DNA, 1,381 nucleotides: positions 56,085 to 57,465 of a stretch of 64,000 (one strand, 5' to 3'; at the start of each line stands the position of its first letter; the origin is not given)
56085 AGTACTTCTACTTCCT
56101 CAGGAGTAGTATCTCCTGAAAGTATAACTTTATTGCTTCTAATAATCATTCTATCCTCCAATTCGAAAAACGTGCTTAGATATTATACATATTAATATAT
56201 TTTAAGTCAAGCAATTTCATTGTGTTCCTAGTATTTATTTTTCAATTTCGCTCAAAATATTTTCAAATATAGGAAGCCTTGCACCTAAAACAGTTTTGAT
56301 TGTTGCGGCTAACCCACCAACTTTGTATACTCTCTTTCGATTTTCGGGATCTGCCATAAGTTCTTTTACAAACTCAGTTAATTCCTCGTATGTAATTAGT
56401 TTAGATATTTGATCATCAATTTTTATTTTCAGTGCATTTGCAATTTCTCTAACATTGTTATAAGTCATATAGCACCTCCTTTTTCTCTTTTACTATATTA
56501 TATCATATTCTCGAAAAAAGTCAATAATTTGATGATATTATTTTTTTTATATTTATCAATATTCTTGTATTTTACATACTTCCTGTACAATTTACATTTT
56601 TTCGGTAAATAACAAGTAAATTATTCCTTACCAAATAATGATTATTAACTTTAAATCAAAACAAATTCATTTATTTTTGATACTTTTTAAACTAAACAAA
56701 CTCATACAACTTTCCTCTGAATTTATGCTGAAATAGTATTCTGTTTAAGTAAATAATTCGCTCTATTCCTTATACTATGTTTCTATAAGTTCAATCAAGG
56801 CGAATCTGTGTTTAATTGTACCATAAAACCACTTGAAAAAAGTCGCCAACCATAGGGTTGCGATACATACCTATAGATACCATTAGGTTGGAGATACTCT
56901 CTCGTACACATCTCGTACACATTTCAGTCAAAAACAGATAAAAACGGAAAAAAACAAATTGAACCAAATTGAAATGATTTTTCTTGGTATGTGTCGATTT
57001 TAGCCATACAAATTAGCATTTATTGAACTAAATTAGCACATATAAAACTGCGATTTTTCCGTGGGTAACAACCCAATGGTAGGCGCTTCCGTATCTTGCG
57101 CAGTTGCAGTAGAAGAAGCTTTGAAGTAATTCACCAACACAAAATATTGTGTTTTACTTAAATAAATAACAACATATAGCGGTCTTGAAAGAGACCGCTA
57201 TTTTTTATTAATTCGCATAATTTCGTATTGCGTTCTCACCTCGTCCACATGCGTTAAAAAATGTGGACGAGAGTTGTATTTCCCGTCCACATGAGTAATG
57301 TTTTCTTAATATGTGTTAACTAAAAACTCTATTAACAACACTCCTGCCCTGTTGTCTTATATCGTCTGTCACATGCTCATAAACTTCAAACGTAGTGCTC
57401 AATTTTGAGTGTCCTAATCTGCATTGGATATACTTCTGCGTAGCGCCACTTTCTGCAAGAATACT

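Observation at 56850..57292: Probable element junction: orphan gene 3' end, plus-strand terminator, direct repeats, triple cgtccacat motif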

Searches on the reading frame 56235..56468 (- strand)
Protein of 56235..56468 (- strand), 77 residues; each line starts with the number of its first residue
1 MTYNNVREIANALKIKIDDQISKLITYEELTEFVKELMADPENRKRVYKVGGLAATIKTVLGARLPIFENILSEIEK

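Call 9: search_protein_families(library=pfam, proteins=[window:56235-56468:-], max_evalue=1)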
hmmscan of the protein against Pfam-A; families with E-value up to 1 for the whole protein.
window:56235-56468:- (77 aa): 3 families
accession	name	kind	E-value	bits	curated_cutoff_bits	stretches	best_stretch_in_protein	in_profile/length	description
PF15103.11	G0-G1_switch_2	-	0.021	15.6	27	1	26-62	3-41/105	G0/G1 switch protein 2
PF12755.13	Vac14_Fab1_bd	-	0.033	15.2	22.1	1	12-75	12-73/97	Vacuolar 14 Fab1-binding region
PF04384.18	Fe-S_assembly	-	0.057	14.5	25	1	1-38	1-38/64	Iron-sulphur cluster assembly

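Call 64: find_encoding_contigs(protein=window:56235-56468:-, flank=5000, max_places=10)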
Protein window:56235-56468:- (77 aa): 2 contigs read that carry it; 2 places shown.
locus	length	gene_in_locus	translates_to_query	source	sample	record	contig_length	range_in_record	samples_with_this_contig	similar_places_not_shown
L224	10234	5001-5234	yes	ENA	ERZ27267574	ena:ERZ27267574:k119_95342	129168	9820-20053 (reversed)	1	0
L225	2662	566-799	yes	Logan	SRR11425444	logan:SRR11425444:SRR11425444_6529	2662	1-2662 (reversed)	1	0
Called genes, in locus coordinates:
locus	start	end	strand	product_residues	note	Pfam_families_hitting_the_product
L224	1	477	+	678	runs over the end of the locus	PF00580:UvrD-helicase, PF01443:Viral_helicase1 (faint), PF13086:AAA_11 (weak), PF13245:AAA_19, PF13604:AAA_30 (faint)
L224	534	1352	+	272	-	-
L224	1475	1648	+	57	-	-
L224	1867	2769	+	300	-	PF02661:Fic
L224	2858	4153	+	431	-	PF14657:Arm-DNA-bind_4 (weak), PF14659:Phage_int_SAM_3, PF00589:Phage_integrase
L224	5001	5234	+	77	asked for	PF27871:CLB_0814_fam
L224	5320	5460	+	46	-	-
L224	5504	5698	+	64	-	-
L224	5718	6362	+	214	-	-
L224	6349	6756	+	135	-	-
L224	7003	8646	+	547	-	PF00078:RVT_1, PF22296:bAvd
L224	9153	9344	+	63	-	-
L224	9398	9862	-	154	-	PF10387:DUF2442, PF01381:HTH_3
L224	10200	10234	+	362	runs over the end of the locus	-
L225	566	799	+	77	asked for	PF27871:CLB_0814_fam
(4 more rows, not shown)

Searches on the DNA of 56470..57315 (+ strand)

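Call 10: search_dna_similar(query=window:56470-57315:+, collection=phages, mode=distant)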
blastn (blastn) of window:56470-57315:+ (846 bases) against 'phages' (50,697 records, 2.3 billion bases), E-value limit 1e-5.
Records with a match: 1; places in all: 1; records where one place covers at least 80% of the query: 0.
Best place of each record, by identity: 80-90% 1.
By first word of the organism name: Bacteriophage 1.
By host as written in the record: - 1.
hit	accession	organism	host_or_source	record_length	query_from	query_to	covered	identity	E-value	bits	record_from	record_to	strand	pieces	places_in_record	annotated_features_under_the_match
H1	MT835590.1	Bacteriophage sp.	human fecal samples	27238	593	662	8%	82.9%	1e-10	73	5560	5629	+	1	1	record has no annotation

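Call 11: search_dna_similar(query=window:56470-57315:+, collection=plasmids, mode=distant)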
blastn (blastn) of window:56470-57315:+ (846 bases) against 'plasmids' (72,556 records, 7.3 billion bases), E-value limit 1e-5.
No match.

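Call 13: get_annotated_region(hit=H1, flank=6000)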
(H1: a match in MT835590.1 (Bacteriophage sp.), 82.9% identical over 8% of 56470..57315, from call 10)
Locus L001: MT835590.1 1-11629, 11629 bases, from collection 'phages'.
description: UNVERIFIED: Bacteriophage sp. clone scaffold_249 genomic sequence.
organism: Bacteriophage sp. (NCBI taxid 38018)
taxonomy: Viruses
host: -; source: human fecal samples; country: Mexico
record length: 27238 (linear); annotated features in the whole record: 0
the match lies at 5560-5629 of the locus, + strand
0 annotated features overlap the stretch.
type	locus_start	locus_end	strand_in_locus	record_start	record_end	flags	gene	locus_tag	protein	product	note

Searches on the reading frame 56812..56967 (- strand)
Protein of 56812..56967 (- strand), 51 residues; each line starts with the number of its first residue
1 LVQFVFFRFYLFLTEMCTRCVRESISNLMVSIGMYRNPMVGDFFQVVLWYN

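Call 9: search_protein_families(library=pfam, proteins=[window:56812-56967:-], max_evalue=1)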
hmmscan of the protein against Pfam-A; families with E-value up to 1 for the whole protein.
window:56812-56967:- (51 aa): 0 families

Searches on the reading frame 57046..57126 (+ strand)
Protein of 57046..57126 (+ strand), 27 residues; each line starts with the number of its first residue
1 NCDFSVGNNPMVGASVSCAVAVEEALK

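Call 9: search_protein_families(library=pfam, proteins=[window:57046-57126:+], max_evalue=1)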
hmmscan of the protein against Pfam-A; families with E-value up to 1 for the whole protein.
window:57046-57126:+ (27 aa): 1 family
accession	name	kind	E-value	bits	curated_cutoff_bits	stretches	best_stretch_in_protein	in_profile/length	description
PF14057.11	GGGtGRT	-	3.1e-05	23.6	27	1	5-25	307-327/327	GGGtGRT protein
